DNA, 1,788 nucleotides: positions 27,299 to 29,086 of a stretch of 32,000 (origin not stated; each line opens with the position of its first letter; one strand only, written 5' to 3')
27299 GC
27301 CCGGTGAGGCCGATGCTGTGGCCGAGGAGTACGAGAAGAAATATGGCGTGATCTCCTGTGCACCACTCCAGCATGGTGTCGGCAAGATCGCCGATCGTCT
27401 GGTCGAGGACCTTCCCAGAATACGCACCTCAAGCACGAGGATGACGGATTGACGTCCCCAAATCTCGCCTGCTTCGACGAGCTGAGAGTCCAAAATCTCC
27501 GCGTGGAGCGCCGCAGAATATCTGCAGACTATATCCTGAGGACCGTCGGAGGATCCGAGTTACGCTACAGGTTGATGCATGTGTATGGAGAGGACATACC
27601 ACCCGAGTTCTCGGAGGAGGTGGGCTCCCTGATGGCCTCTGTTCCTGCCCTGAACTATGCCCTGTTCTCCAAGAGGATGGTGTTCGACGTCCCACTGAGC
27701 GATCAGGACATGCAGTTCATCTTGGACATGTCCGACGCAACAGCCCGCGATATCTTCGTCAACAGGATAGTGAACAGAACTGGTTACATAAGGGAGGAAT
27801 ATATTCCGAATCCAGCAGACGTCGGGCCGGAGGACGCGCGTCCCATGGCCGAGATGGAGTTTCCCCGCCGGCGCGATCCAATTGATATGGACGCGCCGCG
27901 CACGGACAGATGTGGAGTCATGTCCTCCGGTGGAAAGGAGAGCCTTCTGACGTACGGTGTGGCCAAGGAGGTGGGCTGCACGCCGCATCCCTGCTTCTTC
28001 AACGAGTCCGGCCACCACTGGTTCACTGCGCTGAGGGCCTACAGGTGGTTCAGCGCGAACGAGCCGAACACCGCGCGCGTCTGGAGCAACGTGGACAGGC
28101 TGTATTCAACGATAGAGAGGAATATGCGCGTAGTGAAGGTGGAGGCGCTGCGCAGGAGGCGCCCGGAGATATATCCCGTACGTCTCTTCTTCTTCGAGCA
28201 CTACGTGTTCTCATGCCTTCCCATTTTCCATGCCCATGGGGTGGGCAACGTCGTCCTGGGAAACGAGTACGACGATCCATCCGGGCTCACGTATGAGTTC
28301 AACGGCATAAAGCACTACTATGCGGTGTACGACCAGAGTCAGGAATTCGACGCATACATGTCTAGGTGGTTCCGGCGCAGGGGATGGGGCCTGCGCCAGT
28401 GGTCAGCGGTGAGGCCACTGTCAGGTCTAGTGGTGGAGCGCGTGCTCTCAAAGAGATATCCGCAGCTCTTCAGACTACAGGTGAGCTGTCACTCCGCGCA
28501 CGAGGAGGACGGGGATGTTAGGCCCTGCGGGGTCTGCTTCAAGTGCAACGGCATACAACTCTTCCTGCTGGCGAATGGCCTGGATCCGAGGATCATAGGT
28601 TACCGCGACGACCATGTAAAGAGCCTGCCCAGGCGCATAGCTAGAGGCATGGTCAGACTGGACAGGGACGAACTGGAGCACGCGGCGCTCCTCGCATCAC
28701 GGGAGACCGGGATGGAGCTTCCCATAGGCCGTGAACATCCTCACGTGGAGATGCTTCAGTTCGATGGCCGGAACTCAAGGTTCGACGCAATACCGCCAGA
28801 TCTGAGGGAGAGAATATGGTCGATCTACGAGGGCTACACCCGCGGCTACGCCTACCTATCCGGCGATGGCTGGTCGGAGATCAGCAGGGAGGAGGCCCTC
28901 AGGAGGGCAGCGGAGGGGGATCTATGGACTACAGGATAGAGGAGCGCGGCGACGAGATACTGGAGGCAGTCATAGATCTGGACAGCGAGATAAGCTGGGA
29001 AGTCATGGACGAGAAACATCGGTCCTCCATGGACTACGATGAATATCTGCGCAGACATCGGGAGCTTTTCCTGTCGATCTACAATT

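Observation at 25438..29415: Orphan, translationally coupled four-gene operon: PLP enzyme, DUF1611, PP-loop ATPase with Cys cluster, GNAT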

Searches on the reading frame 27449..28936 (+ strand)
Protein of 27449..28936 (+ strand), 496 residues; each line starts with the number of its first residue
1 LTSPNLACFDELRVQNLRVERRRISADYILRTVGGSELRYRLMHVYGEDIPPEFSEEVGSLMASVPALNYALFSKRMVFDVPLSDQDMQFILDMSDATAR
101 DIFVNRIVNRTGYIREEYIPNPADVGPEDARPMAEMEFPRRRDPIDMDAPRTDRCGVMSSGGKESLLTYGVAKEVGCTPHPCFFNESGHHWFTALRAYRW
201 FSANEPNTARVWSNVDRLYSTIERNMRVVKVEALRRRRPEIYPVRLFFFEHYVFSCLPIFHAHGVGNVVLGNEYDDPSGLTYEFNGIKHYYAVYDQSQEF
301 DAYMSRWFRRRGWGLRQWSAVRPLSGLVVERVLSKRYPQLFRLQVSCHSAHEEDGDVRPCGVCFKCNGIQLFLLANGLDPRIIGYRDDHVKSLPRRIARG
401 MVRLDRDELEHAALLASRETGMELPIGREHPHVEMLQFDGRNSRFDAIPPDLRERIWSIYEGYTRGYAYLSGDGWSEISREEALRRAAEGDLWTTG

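Call 3: search_protein_families(library=pfam, proteins=[window:27449-28936:+], max_evalue=0.01)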
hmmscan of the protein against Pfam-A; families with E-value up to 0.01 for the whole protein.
window:27449-28936:+ (496 aa): 0 families

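Call 4: search_protein_families(library=ncbifam, proteins=[window:27449-28936:+], max_evalue=0.01)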
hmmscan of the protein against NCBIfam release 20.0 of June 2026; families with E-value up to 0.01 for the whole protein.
window:27449-28936:+ (496 aa): 1 family
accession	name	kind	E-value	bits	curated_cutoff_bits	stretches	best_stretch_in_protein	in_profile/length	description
NF041275.1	MurL_Xanthmoales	equivalog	0.0018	16.9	700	1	263-373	227-338/447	UDP-N-acetyl-alpha-D-muramoyl-L-alanyl-L-glutamate epimerase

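Call 6: find_homologous_proteins(query=window:27449-28936:+)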
Query window:27449-28936:+ (496 aa): 759 proteins with E <= 0.001 among 8000 candidates; the best 120 are listed.
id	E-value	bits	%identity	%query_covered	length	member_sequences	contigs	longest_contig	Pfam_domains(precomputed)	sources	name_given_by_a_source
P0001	0.0e+0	1112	94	100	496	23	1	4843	-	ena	-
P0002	0.0e+0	1021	86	100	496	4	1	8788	-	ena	-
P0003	8.7e-275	930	77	99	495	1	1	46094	-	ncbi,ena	-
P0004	2.8e-269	912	76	100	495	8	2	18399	-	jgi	-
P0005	3.4e-266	902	76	100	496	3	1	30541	-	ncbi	ncbi:MAG: hypothetical protein ACP5GT_03275 [Conexivisphaera sp.]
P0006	6.2e-261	884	76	100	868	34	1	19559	PF07755.18,PF17396.9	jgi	jgi:uncharacterized NAD-dependent epimerase/dehydratase family protein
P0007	1.3e-195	669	58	97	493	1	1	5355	-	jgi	jgi:hypothetical protein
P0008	3.0e-194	664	58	97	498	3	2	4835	-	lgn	-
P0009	2.1e-191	655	57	98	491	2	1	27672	-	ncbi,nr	ncbi:MAG: hypothetical protein F7B60_00415 [Desulfurococcales archaeon]|nr:hypothetical protein [Des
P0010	2.8e-182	625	56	96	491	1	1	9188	-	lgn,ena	-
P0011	1.8e-179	616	55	97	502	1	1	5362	-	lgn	-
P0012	2.6e-178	612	55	97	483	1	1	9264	-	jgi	-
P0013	9.0e-178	610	55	98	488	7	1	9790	-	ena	-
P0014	5.1e-177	608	54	97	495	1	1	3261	-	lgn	-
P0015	1.8e-176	606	55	98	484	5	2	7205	-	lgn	-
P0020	1.9e-173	596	54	97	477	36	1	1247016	-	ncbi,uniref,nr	ncbi:hypothetical protein GQS78_11100 [Thermococcus bergensis]|uniref:hypothetical protein n=1 Tax=T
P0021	3.5e-173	595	53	97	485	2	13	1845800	-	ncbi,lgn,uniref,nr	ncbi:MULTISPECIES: hypothetical protein [Thermococcus]|uniref:Uncharacterized protein n=2 Tax=Thermo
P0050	1.3e-155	537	51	96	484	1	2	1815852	-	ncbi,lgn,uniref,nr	ncbi:hypothetical protein [Thermofilum pendens]|uniref:Uncharacterized protein n=1 Tax=Thermofilum p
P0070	3.2e-150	519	48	96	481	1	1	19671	PF26299.1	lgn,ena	-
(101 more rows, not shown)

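Call 7: search_solved_structures(query=window:27449-28936:+, max_evalue=10, show_alignments=2)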
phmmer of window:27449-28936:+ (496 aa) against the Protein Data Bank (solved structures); distinct sequences matched with E-value up to 10: 8.
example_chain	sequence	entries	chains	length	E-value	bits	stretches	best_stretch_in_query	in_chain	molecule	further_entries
8zn1_A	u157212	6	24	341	0.029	16.2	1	215-264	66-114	Glyceraldehyde-3-phosphate dehydrogenase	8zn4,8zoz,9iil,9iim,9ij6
7zgp_F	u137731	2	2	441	0.22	13.2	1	332-406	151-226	MPE1 isoform 1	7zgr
6pig_G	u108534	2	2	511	1.2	10.9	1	386-426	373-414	cas5_8 naturally occurring fusion protein from Vibrio cholerae transposon Tn6677 | cas5_8 naturally occurring fusion protein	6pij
6pif_G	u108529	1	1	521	1.2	10.8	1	386-426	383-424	cas5_8 naturally occurring fusion protein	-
6lnb_H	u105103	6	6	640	1.5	10.5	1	386-426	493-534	CRISPR-associated protein Cas8 | Cas8/5 | Cas8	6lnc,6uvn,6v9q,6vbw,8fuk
6e33_A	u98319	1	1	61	1.6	10.4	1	333-367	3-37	Uncharacterized transcriptional regulatory protein C27B12.11c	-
6o19_A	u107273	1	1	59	1.6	10.4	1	333-367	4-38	Transcription factor Pho7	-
2yjp_A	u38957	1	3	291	1.8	10.2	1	404-449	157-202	PUTATIVE ABC TRANSPORTER, PERIPLASMIC BINDING PROTEIN, AMINO ACID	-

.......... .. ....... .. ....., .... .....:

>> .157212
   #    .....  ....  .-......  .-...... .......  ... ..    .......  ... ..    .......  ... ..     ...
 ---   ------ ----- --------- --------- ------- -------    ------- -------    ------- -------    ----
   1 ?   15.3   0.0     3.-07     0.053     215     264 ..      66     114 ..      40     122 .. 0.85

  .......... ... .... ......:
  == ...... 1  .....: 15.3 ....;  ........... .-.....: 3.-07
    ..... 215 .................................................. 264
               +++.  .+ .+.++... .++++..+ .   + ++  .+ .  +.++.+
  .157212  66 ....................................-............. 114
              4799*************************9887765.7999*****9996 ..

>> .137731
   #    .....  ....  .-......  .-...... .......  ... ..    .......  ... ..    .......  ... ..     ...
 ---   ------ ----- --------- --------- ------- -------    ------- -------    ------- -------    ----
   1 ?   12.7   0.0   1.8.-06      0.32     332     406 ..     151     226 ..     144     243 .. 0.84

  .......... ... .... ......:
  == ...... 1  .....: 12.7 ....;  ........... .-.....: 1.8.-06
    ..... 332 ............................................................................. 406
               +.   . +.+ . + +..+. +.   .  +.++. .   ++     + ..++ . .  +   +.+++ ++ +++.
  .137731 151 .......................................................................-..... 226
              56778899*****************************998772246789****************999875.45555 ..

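Call 9: search_protein_families(library=pfam, proteins=[P0070, P0006, P0020, P0050], max_evalue=1)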
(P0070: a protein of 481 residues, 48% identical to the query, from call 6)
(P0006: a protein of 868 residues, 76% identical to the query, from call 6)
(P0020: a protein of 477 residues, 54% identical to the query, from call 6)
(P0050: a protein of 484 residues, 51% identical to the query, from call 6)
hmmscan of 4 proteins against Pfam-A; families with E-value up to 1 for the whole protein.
P0070 (481 aa): 3 families
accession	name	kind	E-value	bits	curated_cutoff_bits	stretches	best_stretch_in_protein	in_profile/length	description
PF05137.18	PilN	-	0.11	13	22.8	1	8-55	13-54/78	Fimbrial assembly protein (PilN)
PF03054.22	tRNA_Me_trans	-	0.11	12.6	20.6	1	151-184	2-35/202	tRNA methyl transferase HUP domain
PF19932.4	DUF6395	-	0.12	12.8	25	1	309-363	9-57/174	Family of unknown function (DUF6395)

P0006 (868 aa): 8 families
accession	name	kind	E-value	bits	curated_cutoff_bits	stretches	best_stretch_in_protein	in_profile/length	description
PF07755.17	DUF1611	-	6.5e-63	212.2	25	1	143-340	2-201/201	Domain of unknown function (DUF1611_C) P-loop domain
PF17396.8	DUF1611_N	-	1.3e-30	106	22.6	1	42-135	4-94/95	Domain of unknown function (DUF1611_N) Rossmann-like domain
PF02310.24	B12-binding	-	0.0067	16.7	32.1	0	173-235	19-57/121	B12 binding domain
PF13439.12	Glyco_transf_4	-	0.054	13.9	28.5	1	169-307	6-143/170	Glycosyltransferase Family 4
PF01656.29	CbiA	-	0.057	13.8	25.4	1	156-192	1-37/125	CobQ/CobB/MinD/ParA nucleotide binding domain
PF13500.12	AAA_26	-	0.058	13.7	27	1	156-187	3-34/198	AAA domain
PF20720.3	nSTAND3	-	0.15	12.2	27.2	1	148-188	11-51/155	Novel STAND NTPase 3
PF01113.26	DapB_N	-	0.29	11.7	25.6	1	18-77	13-72/124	Dihydrodipicolinate reductase, N-terminus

P0020 (477 aa): 0 families

P0050 (484 aa): 1 family
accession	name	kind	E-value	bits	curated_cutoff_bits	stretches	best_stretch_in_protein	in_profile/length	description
PF19560.4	DUF6082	-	0.2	11.7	26.7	1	179-221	109-151/163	Family of unknown function (DUF6082)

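Call 11: find_related_loci(query=A1, collection=genome_contigs, flank=6000)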
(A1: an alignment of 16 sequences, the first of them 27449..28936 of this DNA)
Query A1 (496 aa) in genome_contigs; peptide patterns used: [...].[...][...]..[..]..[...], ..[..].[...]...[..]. (x = any residue, [..] = any of these).
600 stretches matched a pattern (row limit reached: there are more); 595 encode a relative of the query (tblastn E <= 1e-3); the best 80 are kept; 80 distinct loci.
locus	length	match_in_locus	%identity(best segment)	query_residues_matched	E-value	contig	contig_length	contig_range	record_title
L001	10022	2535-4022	95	1-496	0e+0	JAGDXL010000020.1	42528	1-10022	MAG: Nitrososphaerales archaeon isolate KMA_Bin20 NODE_259_length_42528_cov_5.342053, whole genome shotgun sequence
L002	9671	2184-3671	86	1-496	0e+0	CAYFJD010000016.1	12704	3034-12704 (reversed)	MAG TPA_asm: uncultured Nitrososphaerales archaeon isolate DRP004690_co1_2 genome assembly, contig: NODE_338_length_1270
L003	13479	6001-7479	77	4-496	0e+0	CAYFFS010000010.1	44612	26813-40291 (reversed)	MAG TPA_asm: uncultured Nitrososphaerales archaeon isolate DRP004690_co1_5 genome assembly, contig: NODE_35_length_44612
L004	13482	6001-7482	76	1-494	0e+0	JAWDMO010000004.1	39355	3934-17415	MAG: Nitrososphaeria archaeon isolate F8S.bin.4 NODE_85_length_39355_cov_2.44943, whole genome shotgun sequence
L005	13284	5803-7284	76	1-494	0e+0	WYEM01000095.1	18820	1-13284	MAG: Thaumarchaeota archaeon isolate EvPrim.Bin14 NODE_285_length_18820_cov_29.645, whole genome shotgun sequence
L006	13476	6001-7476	76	1-492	0e+0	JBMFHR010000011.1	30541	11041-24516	MAG: Conexivisphaera sp. isolate KM4324-02 NODE_342_length_30541_cov_189.025422, whole genome shotgun sequence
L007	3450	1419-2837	55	5-484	0e+0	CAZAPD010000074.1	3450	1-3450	MAG TPA_asm: uncultured Thermococci archaeon isolate binchicken_co219_303 genome assembly, contig: k141_647959, whole ge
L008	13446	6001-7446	59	5-485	0e+0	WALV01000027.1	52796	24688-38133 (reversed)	MAG: Candidatus Tiamatella sp. isolate S016_46_esom k151_367978, whole genome shotgun sequence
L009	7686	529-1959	56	1-484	1e-175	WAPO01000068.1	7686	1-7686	MAG: Thermococcus sp. isolate S144_40 k151_253014, whole genome shotgun sequence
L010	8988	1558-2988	54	1-484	5e-173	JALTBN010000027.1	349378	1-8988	MAG: Thermococcus sp. isolate S013_maxbin2_scaf2bin.030 S013_NODE_1_length_349378_cov_65.319235, whole genome shotgun se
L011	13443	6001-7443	53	5-485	5e-170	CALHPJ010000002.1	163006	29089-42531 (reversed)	MAG: uncultured Thermofilaceae archaeon isolate S1_Bin_Bin_224_sub_1 genome assembly, contig: c_000000742094, whole geno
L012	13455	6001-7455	51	1-485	4e-169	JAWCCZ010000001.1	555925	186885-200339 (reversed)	MAG: Thermofilaceae archaeon isolate JZ-1_201912_bins_31 JZ-1_201912_bins_31_scaffold_1, whole genome shotgun sequence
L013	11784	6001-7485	51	5-493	7e-164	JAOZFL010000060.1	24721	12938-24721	MAG: Thermoproteota archaeon isolate Flange_M5_B4 1-CGB-Flange_contig_5407, whole genome shotgun sequence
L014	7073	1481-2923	53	4-484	4e-163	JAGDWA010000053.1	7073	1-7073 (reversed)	MAG: Thermofilum sp. isolate KUA_Bin21 NODE_2046_length_7073_cov_3.252636, whole genome shotgun sequence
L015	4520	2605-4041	49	5-485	5e-162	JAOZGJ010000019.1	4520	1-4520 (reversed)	MAG: Thermoproteota archaeon isolate INS_M22_B125 k127_223624, whole genome shotgun sequence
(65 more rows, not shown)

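Call 24: predict_structure(alignment_id=A2)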
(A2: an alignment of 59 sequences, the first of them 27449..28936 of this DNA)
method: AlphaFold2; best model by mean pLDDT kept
length: 496 residues; sequences in the alignment: 59
mean_pLDDT: 94.1   pTM: 0.93
mean pLDDT of the five models: 94.1, 94.1, 93.5, 93.4, 93.3
residues with pLDDT >= 90: 433; 70-90: 52; 50-70: 10; < 50: 1
segments of 3 or more residues with pLDDT < 50: none
pLDDT, mean of each block of 10 residues (from residue 1): 86 98 98 94 97 94 98 98 97 97 94 94 95 97 89 97 97 98 88 94 97 95 95 74 88 97 97 90 93 90 94 95 98 98 94 93 96 98 97 95 94 97 93 97 93 97 98 94 93 63
secondary structure, 60 per line:
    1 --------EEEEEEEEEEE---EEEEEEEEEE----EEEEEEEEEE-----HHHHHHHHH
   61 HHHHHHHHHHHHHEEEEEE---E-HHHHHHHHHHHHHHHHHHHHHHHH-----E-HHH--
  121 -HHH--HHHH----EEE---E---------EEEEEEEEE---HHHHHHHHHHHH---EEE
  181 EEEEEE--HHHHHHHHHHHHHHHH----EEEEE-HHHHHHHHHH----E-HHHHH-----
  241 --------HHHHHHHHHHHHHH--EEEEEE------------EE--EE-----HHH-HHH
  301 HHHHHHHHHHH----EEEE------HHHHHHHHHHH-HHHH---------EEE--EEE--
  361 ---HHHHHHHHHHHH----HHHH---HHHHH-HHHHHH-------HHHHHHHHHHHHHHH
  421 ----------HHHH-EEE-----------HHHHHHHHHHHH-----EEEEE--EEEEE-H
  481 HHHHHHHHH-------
elements in order: E9-19 E23-32 E37-46 H52-73 E74-79 H85-108 H127-130 E135-137 E151-159 H163-174 E178-186 H189-204 E209-213 H215-224 H231-235 H249-262 E265-270 H298-311 E316-319 H326-336 H338-341 E351-353 E356-358 H364-375 H380-383 H387-391 H393-398 H406-420 H431-434 E436-438 H450-461 E467-471 E474-478 H480-489

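Call 28: fold_search(model_id=the predicted structure, library=pdb)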
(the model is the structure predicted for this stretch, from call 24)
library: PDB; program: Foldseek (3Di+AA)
matches with E <= 10: 997; with E <= 0.001: 2
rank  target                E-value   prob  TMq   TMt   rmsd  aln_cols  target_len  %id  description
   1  2pg3                  6.1e-04  1.00  0.29  0.57   5.4       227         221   16  Crystal structure of a Queuosine biosynthesis protein queC (ECA1155) from Erwinia carotovora subsp. atroseptica SCRI1043 (released 2007-04-24)
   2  9nto_B                6.8e-04  1.00  0.28  0.69   5.2       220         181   13  Structure of Cap9-CdnD complex containing NDG modification (released 2025-05-07)
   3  3bl5_A                1.0e-03  1.00  0.28  0.64   5.3       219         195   13  Crystal structure of QueC from Bacillus subtilis: an enzyme involved in preQ1 biosynthesis (released 2008-06-03)
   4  9kq6_F                5.0e-03  0.91  0.20  0.39  17.6       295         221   12  The structure of the apo-YcfA from Erwinia amylovora (released 2025-10-01)
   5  3oif_C                6.3e-03  0.69  0.20  0.34  12.2       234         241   11  Crystal Structure of Enoyl-ACP Reductases I (FabI) from B. subtilis (complex with NAD and TCL) (released 2011-01-05)
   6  9kq6_J                7.5e-03  0.89  0.20  0.39  18.2       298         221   13  The structure of the apo-YcfA from Erwinia amylovora (released 2025-10-01)
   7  9kq6_D                7.5e-03  0.85  0.20  0.38  18.0       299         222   13  The structure of the apo-YcfA from Erwinia amylovora (released 2025-10-01)
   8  9kq6_A                7.5e-03  0.85  0.20  0.39  17.6       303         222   14  The structure of the apo-YcfA from Erwinia amylovora (released 2025-10-01)
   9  9kq9_F                8.9e-03  0.90  0.20  0.40  17.7       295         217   12  The structure of the YcfA-GTP from Erwinia amylovora (released 2025-10-01)
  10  9kq6_C                9.4e-03  0.90  0.22  0.42  17.6       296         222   14  The structure of the apo-YcfA from Erwinia amylovora (released 2025-10-01)
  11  5ztb_A                1.2e-02  0.99  0.22  0.34   8.1       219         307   16  Structure of Sulfurtransferase (released 2019-06-12)
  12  3bl5_E                1.3e-02  1.00  0.29  0.65   5.4       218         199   14  Crystal structure of QueC from Bacillus subtilis: an enzyme involved in preQ1 biosynthesis (released 2008-06-03)
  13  1q15_A                1.7e-02  0.38  0.18  0.18  20.4       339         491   12  Carbapenam Synthetase (released 2003-11-04)
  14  3k32_C                1.9e-02  0.98  0.22  0.48   6.7       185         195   14  The crystal structure of predicted subunit of tRNA methyltransferase from Methanocaldococcus jannaschii DSM (released 2010-01-12)
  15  9kq6_B                1.9e-02  0.77  0.20  0.39  16.7       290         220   13  The structure of the apo-YcfA from Erwinia amylovora (released 2025-10-01)
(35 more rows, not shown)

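Call 33: search_protein_families(library=ncbifam, alignment_id=A2, max_evalue=1)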
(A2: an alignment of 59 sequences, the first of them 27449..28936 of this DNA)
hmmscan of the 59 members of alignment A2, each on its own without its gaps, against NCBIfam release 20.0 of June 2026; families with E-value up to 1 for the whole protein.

A. member 1, window:27449-28936:+ (496 aa): 1 family
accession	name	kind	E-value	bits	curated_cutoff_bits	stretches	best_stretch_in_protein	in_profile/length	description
NF041275.1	MurL_Xanthmoales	equivalog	0.0018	16.9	700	1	263-373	227-338/447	UDP-N-acetyl-alpha-D-muramoyl-L-alanyl-L-glutamate epimerase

B. families by the number of members that match (of 59 scanned): 12 families
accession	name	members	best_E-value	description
NF041275.1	MurL_Xanthmoales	30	7.5e-06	UDP-N-acetyl-alpha-D-muramoyl-L-alanyl-L-glutamate epimerase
NF010367.0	PRK13795.1-2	3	0.015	hypothetical protein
NF010369.0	PRK13795.1-4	3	0.025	hypothetical protein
TIGR04111.1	BcepMu_gp16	3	0.034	phage-associated protein, BcepMu gp16 family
NF049949.1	tRNAsynTtuAPyrococ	2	0.038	tRNA-5-methyluridine(54) 2-sulfurtransferase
NF007972.0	PRK10696.1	2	0.041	tRNA 2-thiocytidine(32) synthetase TtcA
NF041289.1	KorA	2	0.08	KorA family transcriptional regulator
NF011259.0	PRK14665.1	1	0.045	tRNA 2-thiouridine(34) synthase MnmA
NF040946.1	PSII_PsbP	1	0.089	photosystem II reaction center PsbP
NF011887.0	PRK15360.1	1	0.11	pathogenicity island 2 effector protein SseE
TIGR02936.1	fdxN_nitrog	1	0.17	ferredoxin III, nif-specific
NF008408.0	PRK11230.1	1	0.26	glycolate oxidase subunit GlcD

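Call 43: find_encoding_contigs(protein=P0021, flank=8000, max_places=2)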
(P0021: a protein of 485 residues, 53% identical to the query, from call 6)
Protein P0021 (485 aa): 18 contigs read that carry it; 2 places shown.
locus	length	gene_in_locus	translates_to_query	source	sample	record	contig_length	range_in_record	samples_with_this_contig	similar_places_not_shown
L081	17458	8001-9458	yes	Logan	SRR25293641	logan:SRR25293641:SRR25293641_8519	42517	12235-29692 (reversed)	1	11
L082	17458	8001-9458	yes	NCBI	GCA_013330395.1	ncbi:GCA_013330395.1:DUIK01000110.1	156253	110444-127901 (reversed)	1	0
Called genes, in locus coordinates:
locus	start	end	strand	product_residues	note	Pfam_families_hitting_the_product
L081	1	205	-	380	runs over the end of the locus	PF00291:PALP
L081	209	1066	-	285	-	PF00491:Arginase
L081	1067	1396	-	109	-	PF01588:tRNA_bind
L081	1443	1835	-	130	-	-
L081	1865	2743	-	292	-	-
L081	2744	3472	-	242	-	PF00528:BPD_transp_1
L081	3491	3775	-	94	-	-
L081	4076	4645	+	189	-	PF03358:FMN_red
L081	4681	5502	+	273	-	PF00583:Acetyltransf_1, PF13508:Acetyltransf_7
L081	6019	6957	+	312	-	PF00291:PALP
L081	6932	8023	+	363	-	PF17396:DUF1611_N, PF07755:DUF1611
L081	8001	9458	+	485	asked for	-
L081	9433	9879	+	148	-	PF00583:Acetyltransf_1, PF13673:Acetyltransf_10, PF13508:Acetyltransf_7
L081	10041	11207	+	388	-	PF07690:MFS_1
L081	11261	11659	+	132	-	-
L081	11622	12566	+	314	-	PF07690:MFS_1 (weak)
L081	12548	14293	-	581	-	PF00664:ABC_membrane, PF00005:ABC_tran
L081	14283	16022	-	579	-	PF00664:ABC_membrane, PF00005:ABC_tran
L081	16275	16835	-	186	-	PF01467:CTP_transf_like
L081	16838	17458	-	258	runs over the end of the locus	PF01887:SAM_HAT_N, PF20257:SAM_HAT_C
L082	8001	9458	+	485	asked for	-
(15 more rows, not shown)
